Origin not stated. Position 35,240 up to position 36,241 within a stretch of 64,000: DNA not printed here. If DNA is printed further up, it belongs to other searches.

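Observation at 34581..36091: Candidate holin/endopeptidase-type (T10SS-like) protein-release cassette: TM plus coiled-coil protein, coupled peptidase M15, and a signal-less GHSQG esterase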

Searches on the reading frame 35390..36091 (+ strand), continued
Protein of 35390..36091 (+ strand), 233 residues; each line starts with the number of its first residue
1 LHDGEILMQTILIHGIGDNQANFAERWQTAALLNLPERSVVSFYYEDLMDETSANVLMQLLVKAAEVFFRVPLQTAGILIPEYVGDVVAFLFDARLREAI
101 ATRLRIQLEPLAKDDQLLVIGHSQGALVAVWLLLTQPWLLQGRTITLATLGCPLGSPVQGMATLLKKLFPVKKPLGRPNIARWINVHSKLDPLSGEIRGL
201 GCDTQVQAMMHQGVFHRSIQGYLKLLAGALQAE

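Call 77: search_dna_similar(query=L033:1390-3873:+, collection=phages, mode=protein, max_evalue=1e-10, max_rows=12)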
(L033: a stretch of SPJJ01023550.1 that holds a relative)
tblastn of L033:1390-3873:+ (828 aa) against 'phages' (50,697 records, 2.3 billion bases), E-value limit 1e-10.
Records with a match: 2738; places in all: 2783; records where one place covers at least 80% of the query: 2639.
Best place of each record, by identity: <60% 2738.
By first word of the organism name: Klebsiella 703; Escherichia 364; Pseudomonas 331; Acinetobacter 169; Vibrio 133; Salmonella 113; Yersinia 92; Pectobacterium 84; Ralstonia 55; Xanthomonas 55; and 76 more.
By host as written in the record: - 388; Klebsiella pneumoniae 377; Escherichia coli 123; Acinetobacter baumannii 61; Pseudomonas putida KT2440 and Paw85 53; Pseudomonas aeruginosa 44; Yersinia pestis 38; Pectobacterium atrosepticum DSM18077 33; and 698 more.
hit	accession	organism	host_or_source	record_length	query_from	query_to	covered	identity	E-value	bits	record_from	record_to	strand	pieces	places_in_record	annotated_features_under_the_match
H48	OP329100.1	Pseudomonas phage LUZ100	Pseudomonas aeruginosa PaLo41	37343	8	828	99%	42.8%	0e+0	664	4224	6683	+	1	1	DNA-directed RNA polymerase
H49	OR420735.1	Pelagibacter phage HTVC168P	Candidatus Pelagibacter sp. HTCC7211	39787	9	828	99%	41.0%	0e+0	597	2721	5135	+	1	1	RNA polymerase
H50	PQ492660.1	Limnohabitans phage YIMV22061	Limnohabitans sp. YIMB22184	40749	11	828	99%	40.9%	0e+0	624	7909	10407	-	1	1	RNA polymerase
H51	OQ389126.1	Ralstonia phage BOESR1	Ralstonia pseudosolanacearum (NCPPB ...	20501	12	828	99%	40.8%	0e+0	613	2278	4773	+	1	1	RNA polymerase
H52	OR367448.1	Ralstonia phage BOESR1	Ralstonia pseudosolanacearum (NCPPB ...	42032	12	828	99%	40.8%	0e+0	613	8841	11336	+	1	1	RNA polymerase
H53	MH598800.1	Pelagibacter phage HTVC031P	Candidatus Pelagibacter ubique HTCC1062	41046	9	828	99%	40.7%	0e+0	603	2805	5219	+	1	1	RNA polymerase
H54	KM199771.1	Mesorhizobium phage vB_MloP_Lo5R7ANS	Mesorhizobium loti R7ANS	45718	11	828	99%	40.7%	0e+0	597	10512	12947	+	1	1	DNA-directed RNA polymerase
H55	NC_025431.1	Mesorhizobium phage vB_MloP_Lo5R7ANS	Mesorhizobium loti R7ANS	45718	11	828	99%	40.7%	0e+0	597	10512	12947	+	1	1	RNA polymerase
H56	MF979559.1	Ralstonia phage DU_RP_I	Ralstonia solanacearum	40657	12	828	99%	40.6%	0e+0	634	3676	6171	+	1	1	RNA polymerase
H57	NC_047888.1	Ralstonia phage DU_RP_I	Ralstonia solanacearum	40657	12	828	99%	40.6%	0e+0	634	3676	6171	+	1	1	RNA polymerase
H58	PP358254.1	Ralstonia phage PY04L1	Ralstonia solanacearum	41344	12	828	99%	40.6%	0e+0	634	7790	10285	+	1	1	T7 RNA polymerase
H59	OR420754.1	Pelagibacter phage HTVC142P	Candidatus Pelagibacter sp. HTCC7211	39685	9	828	99%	40.4%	0e+0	593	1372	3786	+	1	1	RNA polymerase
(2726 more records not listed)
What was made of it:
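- The T7-like ones resemble phages of diderm hosts (call 77).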

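Call 78: search_dna_similar(query=L032:6979-8616:+, collection=phages, mode=protein, max_evalue=1e-10, max_rows=12)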
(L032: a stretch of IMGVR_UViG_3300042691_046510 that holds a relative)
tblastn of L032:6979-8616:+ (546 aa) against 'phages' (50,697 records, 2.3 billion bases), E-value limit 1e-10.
Records with a match: 289; places in all: 290; records where one place covers at least 80% of the query: 279.
Best place of each record, by identity: <60% 289.
By first word of the organism name: Pseudomonas 122; Ralstonia 98; Paenibacillus 13; Bacillus 12; Bacteriophage 9; Burkholderia 4; Clostridium 3; Rhodobacter 3; Leptospira 3; Faecalibacterium 2; and 16 more.
By host as written in the record: Ralstonia solanacearum 70; - 38; Pseudomonas aeruginosa 36; Pseudomonas aeruginosa PA14 32; Paenibacillus larvae 11; Ralstonia solanacearum Race 3, Biovar 1 6; Bacillus alcalophilus CGMCC 1.3604 3; Helicobacter pullorum 3; and 73 more.
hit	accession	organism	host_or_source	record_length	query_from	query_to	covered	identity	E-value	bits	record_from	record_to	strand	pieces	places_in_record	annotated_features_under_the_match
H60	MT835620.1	Bacteriophage sp.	human fecal samples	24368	44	531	89%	35.9%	6e-77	270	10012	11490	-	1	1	record has no annotation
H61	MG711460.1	Faecalibacterium phage FP_Mushu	Faecalibacterium prausnitzii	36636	44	531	89%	35.7%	8e-77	270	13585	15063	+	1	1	terminase large subunit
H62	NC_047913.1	Faecalibacterium phage FP_Mushu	Faecalibacterium prausnitzii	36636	44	531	89%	35.7%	8e-77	270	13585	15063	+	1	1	terminase large subunit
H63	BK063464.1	Mushuvirus mushu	Oscillospiraceae sp. ER4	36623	44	531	89%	35.5%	3e-76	268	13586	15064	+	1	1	terminase large subunit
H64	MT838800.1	Bacteriophage sp.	human fecal samples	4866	84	530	82%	36.3%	1e-71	254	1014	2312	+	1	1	record has no annotation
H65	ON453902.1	Clostridium phage Villandry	Enterocloster clostridioformis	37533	47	532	89%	33.3%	3e-66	239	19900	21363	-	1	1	terminase large subunit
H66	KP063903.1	Bacillus phage BalMu-1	Bacillus alcalophilus CGMCC 1.3604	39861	39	537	91%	32.4%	1e-64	234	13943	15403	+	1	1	hypothetical protein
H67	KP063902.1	Bacillus phage BalMu-1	Bacillus alcalophilus CGMCC 1.3604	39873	39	537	91%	32.4%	1e-64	234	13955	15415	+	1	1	hypothetical protein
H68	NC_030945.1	Bacillus phage BalMu-1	Bacillus alcalophilus CGMCC 1.3604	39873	39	537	91%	32.4%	1e-64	234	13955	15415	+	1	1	terminase large subunit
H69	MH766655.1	Curvibacter phage TJ1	Curvibacter sp. AEP1.3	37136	43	544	92%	30.7%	4e-54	203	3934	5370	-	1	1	hypothetical protein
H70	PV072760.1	Burkholderia phage vB_PR2c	Burkholderia sp.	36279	31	544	94%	29.1%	1e-48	187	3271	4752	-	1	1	terminase large subunit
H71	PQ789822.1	Burkholderia phage vB_D1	Burkholderia sp.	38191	31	544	94%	29.1%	1e-48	187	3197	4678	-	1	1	terminase large subunit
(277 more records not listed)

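Call 80: fold_search(model_id=the predicted structure, library=viral)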
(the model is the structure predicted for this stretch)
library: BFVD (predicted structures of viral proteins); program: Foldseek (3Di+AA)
matches with E <= 10: 351; with E <= 0.001: 7
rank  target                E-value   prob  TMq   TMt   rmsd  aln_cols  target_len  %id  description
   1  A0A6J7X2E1            5.4e-08  1.00  0.61  0.63   6.3       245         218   21  Alpha/beta hydrolase [uncultured Caudovirales phage]
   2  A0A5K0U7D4            3.9e-05  1.00  0.55  0.27   7.0       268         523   12  Uncharacterized protein [Yasminevirus sp. GU-2018]
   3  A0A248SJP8            4.1e-05  1.00  0.51  0.44   5.7       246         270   13  (no name in the UniProt tables at hand)
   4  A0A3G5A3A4            5.6e-05  1.00  0.50  0.32   6.3       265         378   14  GPI inositol-deacylase PGAP1-like alpha/beta domain-containing protein [Harvfovirus sp.]
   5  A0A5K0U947            7.5e-05  1.00  0.52  0.30   7.7       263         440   16  Uncharacterized protein [Yasminevirus sp. GU-2018]
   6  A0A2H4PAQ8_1          2.9e-04  1.00  0.44  0.14   8.7       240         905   11  (no name in the UniProt tables at hand)
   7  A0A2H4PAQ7            5.0e-04  1.00  0.46  0.34   6.1       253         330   11  (no name in the UniProt tables at hand)
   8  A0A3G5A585            1.1e-03  1.00  0.47  0.44   6.4       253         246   15  Esterase/lipase [Homavirus sp.]
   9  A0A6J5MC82            2.0e-03  0.99  0.38  0.45   8.1       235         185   12  Uncharacterized protein [uncultured Caudovirales phage]
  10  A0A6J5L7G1            2.3e-03  1.00  0.51  0.44   4.7       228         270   15  DUF676 domain-containing protein [uncultured Caudovirales phage]
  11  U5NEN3                2.3e-03  0.99  0.45  0.14   8.2       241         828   12  ORF19 [turkey adenovirus 5]
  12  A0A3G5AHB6            3.8e-03  0.97  0.36  0.26  10.0       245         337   14  GPI inositol-deacylase PGAP1-like alpha/beta domain-containing protein [Sylvanvirus sp.]
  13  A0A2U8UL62            4.5e-03  0.98  0.33  0.33   8.0       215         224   10  (no name in the UniProt tables at hand)
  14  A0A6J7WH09            6.0e-03  0.99  0.36  0.49   6.9       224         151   10  Alpha/Beta hydrolase fold [uncultured Caudovirales phage]
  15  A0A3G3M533            6.8e-03  0.96  0.43  0.17  10.4       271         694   10  Esterase [Arthrobacter phage Seahorse]
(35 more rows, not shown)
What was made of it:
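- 35411..36091 (+): 226-aa signal-less serine hydrolase with a lipase-like minimal alpha/beta fold. Motifs: IHGIG oxyanion motif, GHS116QG nucleophile, D184, and an H about 5 residues before the invariant Y215. It is the proposed third lysis factor. Best viral match is an uncultured-Caudovirales alpha/beta hydrolase (call 80).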

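Call 105: search_solved_structures(query=L032:5174-5746:+, max_evalue=10)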
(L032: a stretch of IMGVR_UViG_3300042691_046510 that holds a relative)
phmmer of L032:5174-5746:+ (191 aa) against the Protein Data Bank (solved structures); distinct sequences matched with E-value up to 10: 25.
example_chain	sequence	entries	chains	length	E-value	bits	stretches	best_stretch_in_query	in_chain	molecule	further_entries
4x5v_A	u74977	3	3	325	0.19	14.3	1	10-106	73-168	DNA polymerase lambda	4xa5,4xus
3mda_A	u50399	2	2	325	0.19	14.3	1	10-106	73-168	DNA polymerase lambda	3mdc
5cb1_A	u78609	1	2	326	0.19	14.3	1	10-106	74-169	DNA polymerase lambda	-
5dkw_A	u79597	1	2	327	0.19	14.3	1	10-106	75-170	DNA polymerase lambda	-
3uq2_A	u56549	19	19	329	0.19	14.3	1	10-106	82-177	DNA polymerase lambda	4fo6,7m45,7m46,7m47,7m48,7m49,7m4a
3mgh_A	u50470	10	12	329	0.19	14.2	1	10-106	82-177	DNA polymerase lambda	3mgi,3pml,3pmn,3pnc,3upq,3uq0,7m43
9ewc_A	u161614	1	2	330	0.19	14.2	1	10-106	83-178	DNA polymerase lambda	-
9ewd_A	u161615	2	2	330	0.19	14.2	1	10-106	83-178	DNA polymerase lambda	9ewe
9ewb_A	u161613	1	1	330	0.19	14.2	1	10-106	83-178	DNA polymerase lambda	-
9ewg_A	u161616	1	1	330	0.19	14.2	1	10-106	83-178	DNA polymerase lambda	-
1rzt_A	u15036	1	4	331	0.19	14.2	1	10-106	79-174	DNA polymerase lambda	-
3hx0_A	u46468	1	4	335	0.2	14.2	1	10-106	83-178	DNA polymerase lambda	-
4xq8_B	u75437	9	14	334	0.2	14.2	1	10-106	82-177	DNA polymerase lambda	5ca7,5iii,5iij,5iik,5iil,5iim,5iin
1xsn_A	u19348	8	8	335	0.2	14.2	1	10-106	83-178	DNA polymerase lambda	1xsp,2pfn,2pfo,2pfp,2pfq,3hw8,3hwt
3c5g_A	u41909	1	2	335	0.2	14.2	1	10-106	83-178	DNA polymerase lambda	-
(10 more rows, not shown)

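Call 106: search_protein_families(library=pfam, proteins=[L032:5174-5746:+, L003:7585-8163:+, L005:1072-1230:+, L003:10673-10831:+], max_evalue=5)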
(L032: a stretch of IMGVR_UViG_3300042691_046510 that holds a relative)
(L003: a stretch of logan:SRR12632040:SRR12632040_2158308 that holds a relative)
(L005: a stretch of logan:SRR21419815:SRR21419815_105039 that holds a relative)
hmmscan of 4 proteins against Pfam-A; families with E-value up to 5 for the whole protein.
L032:5174-5746:+ (191 aa): 2 families
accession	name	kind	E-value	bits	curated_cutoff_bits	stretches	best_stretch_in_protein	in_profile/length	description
PF13406.11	SLT_2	-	0.067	12.8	24.3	1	13-44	68-99/292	Transglycosylase SLT domain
PF00320.33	GATA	-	0.16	12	26.8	1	98-110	21-33/36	GATA zinc finger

L003:7585-8163:+ (193 aa): 0 families

L005:1072-1230:+ (53 aa): 1 family
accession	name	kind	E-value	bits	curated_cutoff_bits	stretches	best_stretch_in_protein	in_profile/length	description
PF17980.7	ADD_DNMT3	-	4.7e-05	23.7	26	1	13-49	15-49/56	DNMT3, cysteine rich ADD domain, GATA1-like zinc finger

L003:10673-10831:+ (53 aa): 0 families

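Call 107: search_protein_families(library=padloc, proteins=[window:35411-36091:+], max_evalue=0.01)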
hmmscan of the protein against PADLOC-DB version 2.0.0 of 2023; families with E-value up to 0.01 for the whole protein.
window:35411-36091:+ (226 aa): 0 families
